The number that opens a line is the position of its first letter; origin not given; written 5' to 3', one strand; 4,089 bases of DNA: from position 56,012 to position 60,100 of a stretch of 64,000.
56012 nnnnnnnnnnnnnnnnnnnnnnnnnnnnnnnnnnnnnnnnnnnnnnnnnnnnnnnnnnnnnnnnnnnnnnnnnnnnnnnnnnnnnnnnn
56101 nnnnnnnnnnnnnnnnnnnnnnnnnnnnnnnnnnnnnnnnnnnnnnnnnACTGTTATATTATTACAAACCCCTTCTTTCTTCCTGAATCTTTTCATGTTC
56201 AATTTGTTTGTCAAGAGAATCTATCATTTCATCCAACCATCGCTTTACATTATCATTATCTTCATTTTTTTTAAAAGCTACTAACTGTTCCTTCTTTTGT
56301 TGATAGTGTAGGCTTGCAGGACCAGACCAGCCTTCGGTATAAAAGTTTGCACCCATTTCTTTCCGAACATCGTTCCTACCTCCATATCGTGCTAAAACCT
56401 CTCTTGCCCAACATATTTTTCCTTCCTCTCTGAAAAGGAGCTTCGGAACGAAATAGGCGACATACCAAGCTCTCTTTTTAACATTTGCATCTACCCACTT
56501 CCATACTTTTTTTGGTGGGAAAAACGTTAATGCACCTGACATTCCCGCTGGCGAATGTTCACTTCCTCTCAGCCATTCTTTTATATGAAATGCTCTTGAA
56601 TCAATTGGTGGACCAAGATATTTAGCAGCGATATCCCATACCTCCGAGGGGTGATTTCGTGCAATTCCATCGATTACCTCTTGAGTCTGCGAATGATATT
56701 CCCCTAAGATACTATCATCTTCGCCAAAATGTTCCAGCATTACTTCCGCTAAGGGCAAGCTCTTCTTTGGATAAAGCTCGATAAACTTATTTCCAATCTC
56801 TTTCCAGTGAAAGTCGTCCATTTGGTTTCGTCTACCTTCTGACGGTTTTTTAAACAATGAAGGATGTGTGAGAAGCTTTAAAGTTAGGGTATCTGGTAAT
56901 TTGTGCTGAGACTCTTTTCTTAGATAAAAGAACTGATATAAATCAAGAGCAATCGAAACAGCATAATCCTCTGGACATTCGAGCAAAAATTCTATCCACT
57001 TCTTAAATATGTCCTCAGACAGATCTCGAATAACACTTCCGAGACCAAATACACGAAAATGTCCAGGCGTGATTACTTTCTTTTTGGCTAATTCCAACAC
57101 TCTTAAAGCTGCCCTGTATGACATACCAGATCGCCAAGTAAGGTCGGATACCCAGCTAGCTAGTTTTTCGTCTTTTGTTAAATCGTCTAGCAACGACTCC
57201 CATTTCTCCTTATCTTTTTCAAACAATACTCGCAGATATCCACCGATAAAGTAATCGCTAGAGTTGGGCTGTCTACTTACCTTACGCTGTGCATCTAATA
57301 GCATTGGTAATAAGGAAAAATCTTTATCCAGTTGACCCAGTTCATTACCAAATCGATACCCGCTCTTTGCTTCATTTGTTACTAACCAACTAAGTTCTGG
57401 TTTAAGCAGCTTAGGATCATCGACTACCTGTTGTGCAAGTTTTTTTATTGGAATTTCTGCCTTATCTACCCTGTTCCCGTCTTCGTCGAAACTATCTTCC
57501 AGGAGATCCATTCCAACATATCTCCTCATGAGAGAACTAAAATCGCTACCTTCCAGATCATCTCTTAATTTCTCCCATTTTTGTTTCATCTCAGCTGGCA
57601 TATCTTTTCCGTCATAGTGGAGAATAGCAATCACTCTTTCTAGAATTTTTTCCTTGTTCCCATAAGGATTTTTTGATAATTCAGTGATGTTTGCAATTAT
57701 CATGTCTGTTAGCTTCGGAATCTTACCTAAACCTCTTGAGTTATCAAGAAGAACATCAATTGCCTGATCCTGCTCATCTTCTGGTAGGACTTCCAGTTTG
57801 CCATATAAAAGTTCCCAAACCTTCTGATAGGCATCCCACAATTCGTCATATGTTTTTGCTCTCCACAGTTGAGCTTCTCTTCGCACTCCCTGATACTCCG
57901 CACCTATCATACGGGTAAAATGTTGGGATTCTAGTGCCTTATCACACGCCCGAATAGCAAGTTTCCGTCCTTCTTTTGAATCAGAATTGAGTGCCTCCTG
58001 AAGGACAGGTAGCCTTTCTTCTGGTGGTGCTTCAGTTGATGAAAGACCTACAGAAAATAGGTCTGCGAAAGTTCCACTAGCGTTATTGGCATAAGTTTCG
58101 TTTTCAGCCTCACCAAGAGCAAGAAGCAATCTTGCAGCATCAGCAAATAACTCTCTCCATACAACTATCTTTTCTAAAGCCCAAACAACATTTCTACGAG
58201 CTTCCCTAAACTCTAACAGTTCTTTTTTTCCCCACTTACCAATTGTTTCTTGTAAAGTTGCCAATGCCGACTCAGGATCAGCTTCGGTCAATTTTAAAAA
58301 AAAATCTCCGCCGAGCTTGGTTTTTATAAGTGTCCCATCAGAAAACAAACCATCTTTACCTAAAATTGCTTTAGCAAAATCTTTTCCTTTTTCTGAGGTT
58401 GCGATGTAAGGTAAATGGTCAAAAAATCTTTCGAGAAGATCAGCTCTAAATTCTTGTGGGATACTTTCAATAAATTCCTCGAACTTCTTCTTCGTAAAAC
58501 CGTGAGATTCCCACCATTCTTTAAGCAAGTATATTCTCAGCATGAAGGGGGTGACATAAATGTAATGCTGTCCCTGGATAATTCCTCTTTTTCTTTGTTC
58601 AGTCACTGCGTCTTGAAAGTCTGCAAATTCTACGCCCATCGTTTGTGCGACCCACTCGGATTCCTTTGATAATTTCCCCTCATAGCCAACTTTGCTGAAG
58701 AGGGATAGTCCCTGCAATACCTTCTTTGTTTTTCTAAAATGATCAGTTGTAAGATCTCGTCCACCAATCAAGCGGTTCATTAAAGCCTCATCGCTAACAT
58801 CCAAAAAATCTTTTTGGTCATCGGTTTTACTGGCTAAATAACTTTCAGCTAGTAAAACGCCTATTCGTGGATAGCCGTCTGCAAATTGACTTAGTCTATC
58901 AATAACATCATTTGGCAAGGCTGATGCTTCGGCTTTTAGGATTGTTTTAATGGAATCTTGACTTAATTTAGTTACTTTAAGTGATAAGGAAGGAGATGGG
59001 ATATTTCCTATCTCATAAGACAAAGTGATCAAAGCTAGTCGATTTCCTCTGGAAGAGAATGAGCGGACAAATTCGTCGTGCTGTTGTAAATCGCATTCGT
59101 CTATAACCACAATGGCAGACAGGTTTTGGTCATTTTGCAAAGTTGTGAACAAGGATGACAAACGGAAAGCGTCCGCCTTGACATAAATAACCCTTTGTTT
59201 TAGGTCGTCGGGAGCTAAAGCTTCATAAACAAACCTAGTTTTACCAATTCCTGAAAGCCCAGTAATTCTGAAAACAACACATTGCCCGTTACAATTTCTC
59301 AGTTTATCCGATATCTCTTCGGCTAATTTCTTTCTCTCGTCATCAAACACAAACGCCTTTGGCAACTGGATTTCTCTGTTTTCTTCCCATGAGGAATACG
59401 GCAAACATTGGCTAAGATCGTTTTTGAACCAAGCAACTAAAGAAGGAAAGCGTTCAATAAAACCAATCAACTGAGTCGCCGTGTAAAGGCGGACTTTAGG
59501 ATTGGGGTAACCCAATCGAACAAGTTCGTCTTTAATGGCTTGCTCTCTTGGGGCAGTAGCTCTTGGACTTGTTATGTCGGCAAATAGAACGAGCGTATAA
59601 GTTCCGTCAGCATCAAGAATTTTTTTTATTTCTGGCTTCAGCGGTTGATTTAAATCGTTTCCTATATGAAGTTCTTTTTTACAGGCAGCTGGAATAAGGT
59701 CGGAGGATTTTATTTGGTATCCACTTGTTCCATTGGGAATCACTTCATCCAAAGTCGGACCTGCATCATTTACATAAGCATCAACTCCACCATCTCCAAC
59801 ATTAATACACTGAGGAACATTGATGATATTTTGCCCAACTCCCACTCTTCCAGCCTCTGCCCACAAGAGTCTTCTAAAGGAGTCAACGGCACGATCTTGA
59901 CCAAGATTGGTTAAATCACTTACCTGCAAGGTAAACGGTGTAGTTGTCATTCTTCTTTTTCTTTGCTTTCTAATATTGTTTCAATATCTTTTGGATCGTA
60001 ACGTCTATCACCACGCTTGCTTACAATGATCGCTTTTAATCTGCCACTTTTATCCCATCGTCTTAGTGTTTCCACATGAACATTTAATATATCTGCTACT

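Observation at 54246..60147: Defence cluster: R-M pair plus a 1262-aa nuclease-STAND-repeat protein (Avs-like) with overlapping Xis-like HTH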

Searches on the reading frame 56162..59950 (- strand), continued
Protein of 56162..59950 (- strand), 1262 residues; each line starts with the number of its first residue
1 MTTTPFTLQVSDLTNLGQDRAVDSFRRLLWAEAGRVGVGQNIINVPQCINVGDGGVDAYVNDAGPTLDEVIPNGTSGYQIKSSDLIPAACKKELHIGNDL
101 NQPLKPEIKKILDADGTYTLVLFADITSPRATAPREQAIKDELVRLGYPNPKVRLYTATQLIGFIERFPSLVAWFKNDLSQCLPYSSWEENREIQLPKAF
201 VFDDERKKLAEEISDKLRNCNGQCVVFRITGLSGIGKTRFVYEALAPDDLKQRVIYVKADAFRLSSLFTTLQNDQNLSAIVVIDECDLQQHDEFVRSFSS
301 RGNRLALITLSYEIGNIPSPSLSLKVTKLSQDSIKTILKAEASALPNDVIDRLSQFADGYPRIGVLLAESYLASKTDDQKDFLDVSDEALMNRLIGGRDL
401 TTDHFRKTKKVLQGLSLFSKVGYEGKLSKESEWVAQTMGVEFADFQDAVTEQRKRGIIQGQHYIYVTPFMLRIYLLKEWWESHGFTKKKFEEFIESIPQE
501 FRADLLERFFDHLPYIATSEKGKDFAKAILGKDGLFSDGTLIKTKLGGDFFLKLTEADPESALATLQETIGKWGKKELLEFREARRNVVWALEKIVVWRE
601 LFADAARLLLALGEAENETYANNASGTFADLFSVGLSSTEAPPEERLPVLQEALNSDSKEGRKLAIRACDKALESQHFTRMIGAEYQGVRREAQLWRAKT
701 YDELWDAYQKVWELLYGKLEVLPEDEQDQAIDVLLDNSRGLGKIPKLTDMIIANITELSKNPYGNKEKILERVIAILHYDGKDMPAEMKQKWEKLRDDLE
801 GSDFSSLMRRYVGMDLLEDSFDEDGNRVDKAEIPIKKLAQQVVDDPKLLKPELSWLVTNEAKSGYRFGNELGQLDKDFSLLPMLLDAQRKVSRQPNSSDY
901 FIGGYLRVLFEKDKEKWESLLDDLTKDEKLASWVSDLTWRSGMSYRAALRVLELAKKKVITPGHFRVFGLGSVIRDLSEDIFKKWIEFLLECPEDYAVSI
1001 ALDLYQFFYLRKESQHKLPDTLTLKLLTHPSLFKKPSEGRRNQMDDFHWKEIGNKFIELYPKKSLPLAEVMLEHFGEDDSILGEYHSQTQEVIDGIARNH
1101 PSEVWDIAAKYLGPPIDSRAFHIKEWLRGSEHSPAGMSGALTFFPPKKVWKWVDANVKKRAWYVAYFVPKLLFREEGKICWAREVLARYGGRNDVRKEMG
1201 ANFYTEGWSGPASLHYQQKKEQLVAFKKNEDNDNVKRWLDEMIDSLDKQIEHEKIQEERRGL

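Call 46: search_protein_families(library=pfam, proteins=[L013:776-1069:+, L021:4550-4906:+, L028:1405-1908:+, L039:4355-4714:+, L060:4494-4937:+, L068:1061-1546:+, L036:3958-4914:+, L005:5636-5821:+, L064:3969-4970:+, L016:4141-4908:+], max_evalue=0.01)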
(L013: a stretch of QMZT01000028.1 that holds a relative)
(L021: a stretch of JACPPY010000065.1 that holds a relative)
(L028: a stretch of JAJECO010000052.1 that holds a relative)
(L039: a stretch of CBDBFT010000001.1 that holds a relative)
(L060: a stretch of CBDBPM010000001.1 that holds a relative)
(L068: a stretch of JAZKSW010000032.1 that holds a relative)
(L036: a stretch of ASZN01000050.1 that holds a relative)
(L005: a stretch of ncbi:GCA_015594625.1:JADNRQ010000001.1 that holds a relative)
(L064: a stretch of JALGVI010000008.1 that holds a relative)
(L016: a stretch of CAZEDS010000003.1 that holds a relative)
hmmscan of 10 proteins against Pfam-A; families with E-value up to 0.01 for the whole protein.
L013:776-1069:+ (97 aa): 0 families

L021:4550-4906:+ (118 aa): 1 family
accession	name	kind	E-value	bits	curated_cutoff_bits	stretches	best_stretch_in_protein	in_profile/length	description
PF02452.23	PemK_toxin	-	3.1e-25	88.9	23.1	1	7-114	1-108/109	PemK-like, MazF-like toxin of type II toxin-antitoxin system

L028:1405-1908:+ (167 aa): 1 family
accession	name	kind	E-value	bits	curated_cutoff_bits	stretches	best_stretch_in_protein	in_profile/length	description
PF13470.12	PIN_3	-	0.0011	20.3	27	1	3-124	2-104/115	PIN domain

L039:4355-4714:+ (119 aa): 2 families
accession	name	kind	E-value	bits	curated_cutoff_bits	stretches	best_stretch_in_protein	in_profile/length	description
PF18480.7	DUF5615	-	5e-10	39.7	23.8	1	3-114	2-105/110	Domain of unknown function (DUF5615)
PF18478.7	PIN_10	-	0.0075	16.8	26.2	0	3-61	2-60/84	PIN like domain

L060:4494-4937:+ (147 aa): 0 families

L068:1061-1546:+ (161 aa): 1 family
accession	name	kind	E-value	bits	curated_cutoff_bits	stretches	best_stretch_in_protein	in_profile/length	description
PF05168.19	HEPN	-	6.6e-12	46.1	22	1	27-138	2-113/117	HEPN domain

L036:3958-4914:+ (318 aa): 2 families
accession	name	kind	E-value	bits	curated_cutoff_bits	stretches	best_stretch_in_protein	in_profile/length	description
PF00483.29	NTP_transferase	-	3.5e-17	63.2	21.2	1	23-302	1-238/245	Nucleotidyl transferase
PF12804.13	NTP_transf_3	-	0.00049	20.8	27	1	24-158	1-101/160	MobA-like NTP transferase domain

L005:5636-5821:+ (61 aa): 1 family
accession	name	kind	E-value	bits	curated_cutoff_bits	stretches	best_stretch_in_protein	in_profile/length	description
PF08279.18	HTH_11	-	0.0033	17.7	25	1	36-57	15-35/55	HTH domain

L064:3969-4970:+ (333 aa): 1 family
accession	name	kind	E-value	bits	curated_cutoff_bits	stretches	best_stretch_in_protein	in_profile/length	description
PF14279.12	HNH_5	-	0.0098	16.2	27.5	0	40-60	1-24/56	HNH endonuclease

L016:4141-4908:+ (255 aa): 0 families

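Call 47: find_encoding_contigs(protein=P0001, flank=3000, max_places=3)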
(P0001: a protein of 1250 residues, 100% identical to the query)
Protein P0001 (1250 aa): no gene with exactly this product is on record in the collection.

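Call 51: fold_search(model_id=the predicted structure, library=pdb)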
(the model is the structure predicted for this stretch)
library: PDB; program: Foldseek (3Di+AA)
matches with E <= 10: 1372; with E <= 0.001: 161
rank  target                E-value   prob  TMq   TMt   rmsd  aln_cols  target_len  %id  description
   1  8dgc_A                7.1e-08  1.00  0.17  0.11  31.6      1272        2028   12  Avs3 bound to phage PhiV-1 terminase (released 2022-08-03)
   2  6mfv_A                3.3e-07  1.00  0.19  0.28  21.2       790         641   14  Crystal structure of the Signal Transduction ATPase with Numerous Domains (STAND) protein with a tetratricopeptide rep (released 2019-02-20)
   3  8dgc_B                5.1e-07  1.00  0.15  0.09  40.2      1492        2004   11  Avs3 bound to phage PhiV-1 terminase (released 2022-08-03)
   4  3shf                  1.1e-06  1.00  0.21  0.20  11.9       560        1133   14  Crystal structure of the R265S mutant of full-length murine Apaf-1 (released 2011-08-24)
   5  7q4o_A                6.2e-06  1.00  0.24  0.28  22.4       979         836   10  Substrate-bound A-like U2 snRNP (released 2022-03-30)
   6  9zjz                  6.7e-06  1.00  0.22  0.21  17.8       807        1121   11  Human sterile alpha motif domain-containing protein 9 (SAMD9), loss-of-function mutant R685Q/G686C/I968C (released 2026-02-25)
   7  1fnn_A                8.1e-06  1.00  0.16  0.41  15.1       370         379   14  CRYSTAL STRUCTURE OF CDC6P FROM PYROBACULUM AEROPHILUM (released 2000-10-04)
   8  7q3l_A                8.1e-06  1.00  0.28  0.34  15.8       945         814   10  Human 17S U2 snRNP 5' domain (released 2022-03-30)
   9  7jgr_G                8.4e-06  1.00  0.15  0.37  12.9       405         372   14  Structure of Drosophila ORC bound to DNA (84 bp) and Cdc6 (released 2020-09-09)
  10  1z6t_B                8.7e-06  1.00  0.21  0.33  11.2       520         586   15  Structure of the apoptotic protease-activating factor 1 bound to ADP (released 2005-04-19)
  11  7jgr_A                1.3e-05  1.00  0.15  0.36  11.7       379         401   12  Structure of Drosophila ORC bound to DNA (84 bp) and Cdc6 (released 2020-09-09)
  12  5ife_C                1.3e-05  1.00  0.24  0.28  15.8       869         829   10  Crystal structure of the human SF3b core complex (released 2016-10-26)
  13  5juy_A                1.5e-05  1.00  0.15  0.14  19.8       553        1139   14  Active human apoptosome with procaspase-9 (released 2016-10-19)
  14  9k1y_C                1.8e-05  1.00  0.26  0.32  16.5       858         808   10  Structure of the SF3B core, harboring the R625H mutation in SF3B1, in complex with intron-U2 snRNA (released 2025-09-03)
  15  6en4_C                1.8e-05  1.00  0.26  0.31  16.0       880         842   11  SF3b core in complex with a splicing modulator (released 2018-06-20)
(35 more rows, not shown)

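Call 75: find_encoding_contigs(protein=P0007, flank=3000, max_places=1)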
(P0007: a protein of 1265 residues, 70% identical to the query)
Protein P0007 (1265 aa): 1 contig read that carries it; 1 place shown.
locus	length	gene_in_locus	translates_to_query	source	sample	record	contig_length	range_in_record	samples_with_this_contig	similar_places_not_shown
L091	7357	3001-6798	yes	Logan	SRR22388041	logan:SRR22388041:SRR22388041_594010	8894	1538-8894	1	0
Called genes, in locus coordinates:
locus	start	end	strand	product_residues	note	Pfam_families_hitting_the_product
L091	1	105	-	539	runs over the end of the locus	PF00239:Resolvase, PF07508:Recombinase, PF13408:Zn_ribbon_recom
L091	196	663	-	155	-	PF13730:HTH_36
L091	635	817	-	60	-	-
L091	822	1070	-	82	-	PF18903:DUF5659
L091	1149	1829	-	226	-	-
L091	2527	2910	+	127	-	-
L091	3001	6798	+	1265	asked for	-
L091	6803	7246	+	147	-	-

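Call 76: find_encoding_contigs(protein=P0009, flank=4000, max_places=1)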
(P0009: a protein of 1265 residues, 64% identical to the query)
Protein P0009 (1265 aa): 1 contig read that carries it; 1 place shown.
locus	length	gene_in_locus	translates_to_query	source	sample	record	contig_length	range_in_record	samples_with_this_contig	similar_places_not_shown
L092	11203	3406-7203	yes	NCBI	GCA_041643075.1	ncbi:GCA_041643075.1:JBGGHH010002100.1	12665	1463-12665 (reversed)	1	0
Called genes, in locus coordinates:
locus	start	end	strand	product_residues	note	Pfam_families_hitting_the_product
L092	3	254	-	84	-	?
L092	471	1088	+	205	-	PF01726:LexA_DNA_bind, PF00717:Peptidase_S24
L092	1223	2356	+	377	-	PF00589:Phage_integrase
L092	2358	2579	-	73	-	PF13560:HTH_31, PF12844:HTH_19, PF01381:HTH_3, PF13443:HTH_26 (weak)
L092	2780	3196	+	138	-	-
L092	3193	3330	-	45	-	-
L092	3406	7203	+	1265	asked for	-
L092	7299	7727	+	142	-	PF01569:PAP2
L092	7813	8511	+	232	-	PF01569:PAP2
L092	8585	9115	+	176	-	-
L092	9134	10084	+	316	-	PF04185:Phosphoesterase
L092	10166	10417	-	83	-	-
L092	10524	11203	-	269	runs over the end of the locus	PF03988:DUF347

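Call 77: find_encoding_contigs(protein=P0002, flank=3000, max_places=1)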
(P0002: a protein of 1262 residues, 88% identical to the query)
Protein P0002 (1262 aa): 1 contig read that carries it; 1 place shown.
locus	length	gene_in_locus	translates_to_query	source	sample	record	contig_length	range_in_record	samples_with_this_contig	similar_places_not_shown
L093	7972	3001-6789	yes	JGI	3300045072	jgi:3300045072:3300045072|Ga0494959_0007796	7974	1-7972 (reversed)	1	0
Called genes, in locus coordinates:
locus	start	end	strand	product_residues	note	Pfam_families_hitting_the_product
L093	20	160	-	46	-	-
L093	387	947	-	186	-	-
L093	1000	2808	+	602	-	PF10502:Peptidase_S26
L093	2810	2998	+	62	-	PF12728:HTH_17, PF13411:MerR_1, PF00376:MerR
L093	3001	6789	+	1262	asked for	-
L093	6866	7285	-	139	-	PF01541:GIY-YIG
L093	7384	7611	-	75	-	-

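Call 95: search_protein_representatives(protein=window:56351-59950:-)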
Query: 1200 residues. Proteins with E-value up to 0.001 (for the whole library): 3994; up to 1e-10: 3112; up to 1e-30: 1497. The best 150 are listed.
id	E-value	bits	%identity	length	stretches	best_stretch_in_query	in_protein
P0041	0.0e+00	1420.3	53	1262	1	4-1197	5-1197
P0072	0.0e+00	1226.9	47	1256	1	6-1198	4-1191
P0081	0.0e+00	1170.5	46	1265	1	3-1197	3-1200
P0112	0.0e+00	1104.9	44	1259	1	5-1200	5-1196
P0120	0.0e+00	1070.2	44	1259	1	5-1197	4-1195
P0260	0.0e+00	1023.2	44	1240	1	3-1197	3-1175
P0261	1.8e-297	1006.2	62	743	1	4-741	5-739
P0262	1.0e-294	997.1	41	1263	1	5-1197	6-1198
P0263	1.0e-290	983.9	52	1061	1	240-1197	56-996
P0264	9.2e-290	980.7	43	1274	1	6-1197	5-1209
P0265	7.5e-273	924.7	39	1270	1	6-1197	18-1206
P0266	1.6e-261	887.2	40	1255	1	12-1192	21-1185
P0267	6.3e-259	878.6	39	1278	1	6-1197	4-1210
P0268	8.1e-258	874.9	38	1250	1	16-1197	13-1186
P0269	5.7e-256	868.8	40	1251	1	9-1198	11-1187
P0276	1.0e-234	798.4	38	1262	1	6-1198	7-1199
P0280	2.1e-232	790.7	39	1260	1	6-1198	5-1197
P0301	1.4e-212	725.1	36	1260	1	6-1192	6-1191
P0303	3.8e-210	717.0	35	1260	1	9-1197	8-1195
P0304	6.4e-210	716.3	37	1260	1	6-1198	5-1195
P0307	3.1e-208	710.7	35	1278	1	4-1198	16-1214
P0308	2.2e-206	704.5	35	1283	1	6-1196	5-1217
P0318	1.0e-199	682.4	35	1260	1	8-1197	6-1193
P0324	7.7e-195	666.3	32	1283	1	3-1197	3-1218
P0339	4.5e-187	640.6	32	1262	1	2-1198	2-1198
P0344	5.7e-185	633.6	35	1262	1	3-1196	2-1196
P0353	9.3e-178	609.7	33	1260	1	3-1197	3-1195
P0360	1.1e-170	586.3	33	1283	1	6-1197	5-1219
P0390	3.9e-154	531.5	32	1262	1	13-1192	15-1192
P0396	9.6e-149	513.6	30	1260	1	6-1196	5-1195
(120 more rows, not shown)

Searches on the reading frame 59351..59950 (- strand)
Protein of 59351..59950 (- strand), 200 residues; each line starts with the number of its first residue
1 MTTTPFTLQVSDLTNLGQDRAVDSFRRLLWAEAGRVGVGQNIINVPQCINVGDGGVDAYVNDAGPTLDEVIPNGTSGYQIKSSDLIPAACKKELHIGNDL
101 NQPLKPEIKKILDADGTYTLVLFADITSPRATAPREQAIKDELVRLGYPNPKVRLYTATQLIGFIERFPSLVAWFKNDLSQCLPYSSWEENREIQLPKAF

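Call 38: predict_structure(alignment_id=A2)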
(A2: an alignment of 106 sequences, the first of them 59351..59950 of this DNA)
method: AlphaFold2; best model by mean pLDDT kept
length: 200 residues; sequences in the alignment: 106
mean_pLDDT: 88.2   pTM: 0.83
mean pLDDT of the five models: 88.2, 88.2, 88.0, 87.5, 87.5
residues with pLDDT >= 90: 138; 70-90: 39; 50-70: 17; < 50: 6
segments of 3 or more residues with pLDDT < 50: 48-52
pLDDT, mean of each block of 10 residues (from residue 1): 74 94 94 87 54 76 93 95 96 95 95 97 92 95 98 97 93 81 80 80
secondary structure, 60 per line:
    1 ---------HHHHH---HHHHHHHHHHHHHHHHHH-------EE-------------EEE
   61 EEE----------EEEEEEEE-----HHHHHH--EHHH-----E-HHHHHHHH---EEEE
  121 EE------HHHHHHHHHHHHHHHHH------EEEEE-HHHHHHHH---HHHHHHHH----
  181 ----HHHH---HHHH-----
elements in order: H10-14 H18-35 E58-63 E74-81 H87-92 H106-113 E117-122 H129-145 E152-156 H158-165 H169-176 H185-188 H192-195
